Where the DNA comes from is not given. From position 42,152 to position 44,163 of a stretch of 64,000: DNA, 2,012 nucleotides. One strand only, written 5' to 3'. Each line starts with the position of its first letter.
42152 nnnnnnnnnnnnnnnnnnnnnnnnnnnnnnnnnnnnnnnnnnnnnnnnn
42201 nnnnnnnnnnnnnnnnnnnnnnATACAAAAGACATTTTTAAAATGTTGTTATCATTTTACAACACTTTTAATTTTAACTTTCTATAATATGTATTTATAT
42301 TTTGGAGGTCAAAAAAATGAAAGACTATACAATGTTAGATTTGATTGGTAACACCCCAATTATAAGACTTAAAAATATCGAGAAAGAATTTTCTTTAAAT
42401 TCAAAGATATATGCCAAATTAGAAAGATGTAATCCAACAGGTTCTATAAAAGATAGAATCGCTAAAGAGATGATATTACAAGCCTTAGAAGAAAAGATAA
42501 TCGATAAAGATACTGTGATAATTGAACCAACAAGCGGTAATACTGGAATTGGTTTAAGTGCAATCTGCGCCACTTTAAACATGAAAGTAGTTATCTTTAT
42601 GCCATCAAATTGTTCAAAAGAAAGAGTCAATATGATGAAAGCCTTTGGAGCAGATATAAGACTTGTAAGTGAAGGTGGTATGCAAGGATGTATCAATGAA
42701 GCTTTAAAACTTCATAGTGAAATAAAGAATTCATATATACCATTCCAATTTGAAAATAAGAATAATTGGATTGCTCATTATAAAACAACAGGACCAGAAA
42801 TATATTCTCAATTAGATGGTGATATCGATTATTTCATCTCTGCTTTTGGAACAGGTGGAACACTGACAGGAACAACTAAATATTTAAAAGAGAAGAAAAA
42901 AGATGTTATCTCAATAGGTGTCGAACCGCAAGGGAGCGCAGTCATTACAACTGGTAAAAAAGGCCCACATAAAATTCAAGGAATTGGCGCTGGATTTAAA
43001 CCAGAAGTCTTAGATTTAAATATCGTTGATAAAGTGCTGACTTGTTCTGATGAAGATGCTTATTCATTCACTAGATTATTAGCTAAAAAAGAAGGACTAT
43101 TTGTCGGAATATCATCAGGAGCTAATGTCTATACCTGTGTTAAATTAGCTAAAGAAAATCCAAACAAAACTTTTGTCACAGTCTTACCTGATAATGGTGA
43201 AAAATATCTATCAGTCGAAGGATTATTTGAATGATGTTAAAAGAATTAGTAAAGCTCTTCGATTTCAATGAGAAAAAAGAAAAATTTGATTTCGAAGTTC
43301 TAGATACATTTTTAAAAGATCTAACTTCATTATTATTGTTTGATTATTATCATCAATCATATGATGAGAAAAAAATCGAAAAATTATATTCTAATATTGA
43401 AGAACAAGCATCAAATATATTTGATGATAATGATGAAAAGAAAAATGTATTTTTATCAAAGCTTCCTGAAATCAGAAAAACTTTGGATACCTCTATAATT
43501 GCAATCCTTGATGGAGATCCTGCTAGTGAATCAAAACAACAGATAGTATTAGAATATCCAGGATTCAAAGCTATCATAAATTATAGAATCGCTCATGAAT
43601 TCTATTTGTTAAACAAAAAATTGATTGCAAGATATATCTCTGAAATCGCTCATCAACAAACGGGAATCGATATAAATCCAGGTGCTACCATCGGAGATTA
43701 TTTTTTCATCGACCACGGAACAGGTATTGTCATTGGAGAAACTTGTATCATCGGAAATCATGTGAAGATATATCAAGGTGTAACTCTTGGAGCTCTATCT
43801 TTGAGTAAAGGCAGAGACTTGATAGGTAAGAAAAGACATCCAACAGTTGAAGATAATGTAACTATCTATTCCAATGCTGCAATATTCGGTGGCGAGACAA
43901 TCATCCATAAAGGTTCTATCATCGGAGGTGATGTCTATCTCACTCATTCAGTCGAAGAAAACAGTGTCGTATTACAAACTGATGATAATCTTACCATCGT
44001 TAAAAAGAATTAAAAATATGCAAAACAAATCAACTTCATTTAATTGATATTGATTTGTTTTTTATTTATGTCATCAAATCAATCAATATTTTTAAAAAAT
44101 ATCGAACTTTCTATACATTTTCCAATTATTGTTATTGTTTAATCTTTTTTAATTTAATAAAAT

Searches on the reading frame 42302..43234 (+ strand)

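Call 44: search_protein_families(library=ncbifam, proteins=[window:42302-43234:+], max_evalue=0.00001)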
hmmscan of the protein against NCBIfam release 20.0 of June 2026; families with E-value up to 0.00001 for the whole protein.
window:42302-43234:+ (310 aa): 39 families (the best 25 are shown)
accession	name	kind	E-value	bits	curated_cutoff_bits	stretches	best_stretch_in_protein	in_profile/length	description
TIGR01136.1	cysKM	subfamily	8.4e-112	373.4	344.15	1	12-306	2-297/299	cysteine synthase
TIGR01139.1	cysK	equivalog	2.5e-110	368.4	350.95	1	13-306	3-296/298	cysteine synthase A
TIGR01137.1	cysta_beta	equivalog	1.1e-85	288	510.25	1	10-304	4-307/457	cystathionine beta-synthase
NF007989.0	PRK10717.1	equivalog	1.5e-85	287.2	387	1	10-304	7-314/334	cysteine synthase A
TIGR01138.1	cysM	equivalog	2.2e-85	286.7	394.2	1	10-305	1-287/290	cysteine synthase B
NF008735.0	PRK11761.1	equivalog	2.5e-83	279.7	413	1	9-306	4-292/296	cysteine synthase CysM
TIGR03945.1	PLP_SbnA_fam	equivalog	3.5e-70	236.5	349.95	1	12-304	2-296/304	2,3-diaminopropionate biosynthesis protein SbnA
NF053679.1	CysteaSynCapA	equivalog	6e-63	212.6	600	1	10-304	9-316/329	cysteate synthase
NF052478.1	CystDsulMYC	equivalog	1.3e-24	87.1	600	1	33-303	36-321/354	L-cysteine desulfhydrase Cds1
NF004996.0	PRK06381.1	equivalog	5e-24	84.9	266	1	16-193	14-185/319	threonine synthase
NF005292.0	PRK06815.1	equivalog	6.8e-23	81.2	371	1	31-218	33-213/320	threonine/serine dehydratase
NF006390.0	PRK08639.1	equivalog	1e-22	80.7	421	1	10-217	18-220/418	threonine ammonia-lyase IlvA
TIGR02079.1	THD1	equivalog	4.8e-20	71.7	440.55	1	10-217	9-212/410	threonine ammonia-lyase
NF004170.0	PRK05638.1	equivalog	1.4e-18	66.7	421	1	16-285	65-338/442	threonine synthase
NF006674.0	PRK09224.1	subfamily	3.2e-17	62.4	577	1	9-219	17-219/508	threonine ammonia-lyase IlvA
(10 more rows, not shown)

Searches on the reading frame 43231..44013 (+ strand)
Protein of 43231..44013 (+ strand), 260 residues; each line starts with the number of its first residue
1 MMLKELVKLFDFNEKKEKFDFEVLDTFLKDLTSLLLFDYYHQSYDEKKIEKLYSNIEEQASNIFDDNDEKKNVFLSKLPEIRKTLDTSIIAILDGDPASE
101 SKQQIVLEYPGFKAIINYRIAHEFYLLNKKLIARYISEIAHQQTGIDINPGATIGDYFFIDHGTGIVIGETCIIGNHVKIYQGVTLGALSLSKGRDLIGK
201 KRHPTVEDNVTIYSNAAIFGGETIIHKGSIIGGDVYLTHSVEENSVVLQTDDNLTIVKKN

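Call 44: search_protein_families(library=ncbifam, proteins=[window:43231-44013:+], max_evalue=0.00001)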
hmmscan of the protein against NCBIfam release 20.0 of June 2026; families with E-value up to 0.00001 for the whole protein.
window:43231-44013:+ (260 aa): 8 families
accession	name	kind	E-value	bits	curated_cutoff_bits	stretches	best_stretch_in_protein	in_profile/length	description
TIGR01172.1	cysE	equivalog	2.1e-45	154.7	210.65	1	88-247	4-156/162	serine O-acetyltransferase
NF041874.1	EPS_EpsC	equivalog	9.1e-41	139.4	150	1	89-248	5-157/168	serine O-acetyltransferase EpsC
NF008349.0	PRK11132.1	equivalog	3.2e-26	92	397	1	79-244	75-233/273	serine O-acetyltransferase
NF007564.0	PRK10191.1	equivalog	1.3e-07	31.2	196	1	139-251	51-155/162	colanic acid biosynthesis acetyltransferase WcaB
TIGR04016.1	WcaB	equivalog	1.9e-07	30.8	194.65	1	141-251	37-139/146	colanic acid biosynthesis acetyltransferase WcaB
TIGR03532.1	DapD_Ac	equivalog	3.2e-07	30.2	231.75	1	143-248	108-204/231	2,3,4,5-tetrahydropyridine-2,6-dicarboxylate N-acetyltransferase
NF002060.0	PRK00892.1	subfamily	1e-06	28.1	207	1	134-234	90-185/345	UDP-3-O-(3-hydroxymyristoyl)glucosamine N-acyltransferase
TIGR01853.1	lipid_A_lpxD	equivalog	6.2e-06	25.4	242.5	0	120-234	81-176/325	UDP-3-O-(3-hydroxymyristoyl)glucosamine N-acyltransferase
